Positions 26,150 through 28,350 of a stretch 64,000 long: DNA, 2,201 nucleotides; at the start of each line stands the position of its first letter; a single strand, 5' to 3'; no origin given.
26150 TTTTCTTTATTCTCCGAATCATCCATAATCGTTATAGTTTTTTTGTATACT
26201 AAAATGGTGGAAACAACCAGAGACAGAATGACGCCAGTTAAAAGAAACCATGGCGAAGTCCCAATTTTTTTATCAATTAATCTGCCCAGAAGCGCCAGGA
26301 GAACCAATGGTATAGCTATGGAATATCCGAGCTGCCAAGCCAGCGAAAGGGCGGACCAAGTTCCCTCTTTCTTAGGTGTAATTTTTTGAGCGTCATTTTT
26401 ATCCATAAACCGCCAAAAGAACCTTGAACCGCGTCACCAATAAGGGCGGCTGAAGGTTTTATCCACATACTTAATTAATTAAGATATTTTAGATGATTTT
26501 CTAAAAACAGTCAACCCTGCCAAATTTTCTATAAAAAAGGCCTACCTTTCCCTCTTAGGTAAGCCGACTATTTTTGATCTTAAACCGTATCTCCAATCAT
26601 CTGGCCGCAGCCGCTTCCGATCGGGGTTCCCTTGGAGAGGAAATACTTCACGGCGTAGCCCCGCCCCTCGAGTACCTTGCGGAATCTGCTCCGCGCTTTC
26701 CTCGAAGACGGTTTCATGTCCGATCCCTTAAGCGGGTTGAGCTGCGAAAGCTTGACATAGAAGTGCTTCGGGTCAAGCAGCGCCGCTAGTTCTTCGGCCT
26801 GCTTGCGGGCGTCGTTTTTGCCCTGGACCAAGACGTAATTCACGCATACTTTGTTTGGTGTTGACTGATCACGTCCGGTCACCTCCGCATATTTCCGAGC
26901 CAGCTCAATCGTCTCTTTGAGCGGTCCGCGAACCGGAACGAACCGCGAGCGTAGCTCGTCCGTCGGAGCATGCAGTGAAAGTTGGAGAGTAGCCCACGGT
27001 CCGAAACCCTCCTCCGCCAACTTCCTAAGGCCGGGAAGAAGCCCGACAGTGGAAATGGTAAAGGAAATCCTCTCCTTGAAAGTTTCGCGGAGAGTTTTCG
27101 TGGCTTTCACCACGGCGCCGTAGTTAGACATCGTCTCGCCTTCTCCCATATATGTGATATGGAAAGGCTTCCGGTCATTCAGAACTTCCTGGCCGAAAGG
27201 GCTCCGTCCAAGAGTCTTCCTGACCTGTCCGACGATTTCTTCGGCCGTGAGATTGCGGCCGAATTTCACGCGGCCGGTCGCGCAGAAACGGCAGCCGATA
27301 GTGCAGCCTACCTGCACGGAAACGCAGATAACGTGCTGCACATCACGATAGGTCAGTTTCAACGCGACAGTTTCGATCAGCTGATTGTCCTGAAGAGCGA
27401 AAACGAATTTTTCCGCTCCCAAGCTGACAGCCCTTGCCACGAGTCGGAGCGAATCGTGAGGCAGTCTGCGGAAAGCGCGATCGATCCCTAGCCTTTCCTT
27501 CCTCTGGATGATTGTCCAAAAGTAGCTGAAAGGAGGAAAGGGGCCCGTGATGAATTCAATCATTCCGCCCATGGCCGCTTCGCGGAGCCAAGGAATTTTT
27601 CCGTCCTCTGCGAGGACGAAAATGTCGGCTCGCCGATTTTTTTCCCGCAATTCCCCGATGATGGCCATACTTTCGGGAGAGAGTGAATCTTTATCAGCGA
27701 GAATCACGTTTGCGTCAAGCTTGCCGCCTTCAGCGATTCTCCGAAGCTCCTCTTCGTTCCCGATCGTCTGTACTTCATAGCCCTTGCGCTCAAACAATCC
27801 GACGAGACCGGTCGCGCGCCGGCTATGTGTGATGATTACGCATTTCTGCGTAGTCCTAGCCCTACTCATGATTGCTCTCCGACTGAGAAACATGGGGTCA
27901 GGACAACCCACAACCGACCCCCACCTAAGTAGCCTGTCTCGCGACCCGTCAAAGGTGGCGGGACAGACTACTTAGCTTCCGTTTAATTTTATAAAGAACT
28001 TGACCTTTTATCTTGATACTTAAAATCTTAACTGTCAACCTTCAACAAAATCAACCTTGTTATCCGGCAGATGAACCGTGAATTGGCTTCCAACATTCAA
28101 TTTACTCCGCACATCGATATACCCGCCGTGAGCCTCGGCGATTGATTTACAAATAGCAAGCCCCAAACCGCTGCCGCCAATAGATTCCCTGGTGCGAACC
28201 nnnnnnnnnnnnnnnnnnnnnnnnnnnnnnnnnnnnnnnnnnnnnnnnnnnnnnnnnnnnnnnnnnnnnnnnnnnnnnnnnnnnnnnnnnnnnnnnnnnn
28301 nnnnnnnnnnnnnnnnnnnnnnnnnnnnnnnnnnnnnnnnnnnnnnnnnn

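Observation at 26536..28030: Receiver-like domain fused to an RlmN/Cfr-family radical-SAM rRNA methyltransferase, behind a structured G+C-rich leader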

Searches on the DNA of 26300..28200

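Call 15: search_rna_families(source=window, start=26300, end=28200, threshold=evalue, max_evalue=10)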
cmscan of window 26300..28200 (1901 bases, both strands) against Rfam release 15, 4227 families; matches with E-value up to 10: 2.
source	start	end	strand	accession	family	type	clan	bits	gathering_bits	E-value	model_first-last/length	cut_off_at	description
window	27241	27262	-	RF00453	Cardiovirus_CRE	Cis-reg;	-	18.9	37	3.8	1-33/33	no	Cardiovirus cis-acting replication element (CRE)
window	26965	27006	+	RF01128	sR43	Gene; snRNA; snoRNA; CD-box;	-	11.7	45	8.2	1-56/56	no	Small nucleolar RNA sR42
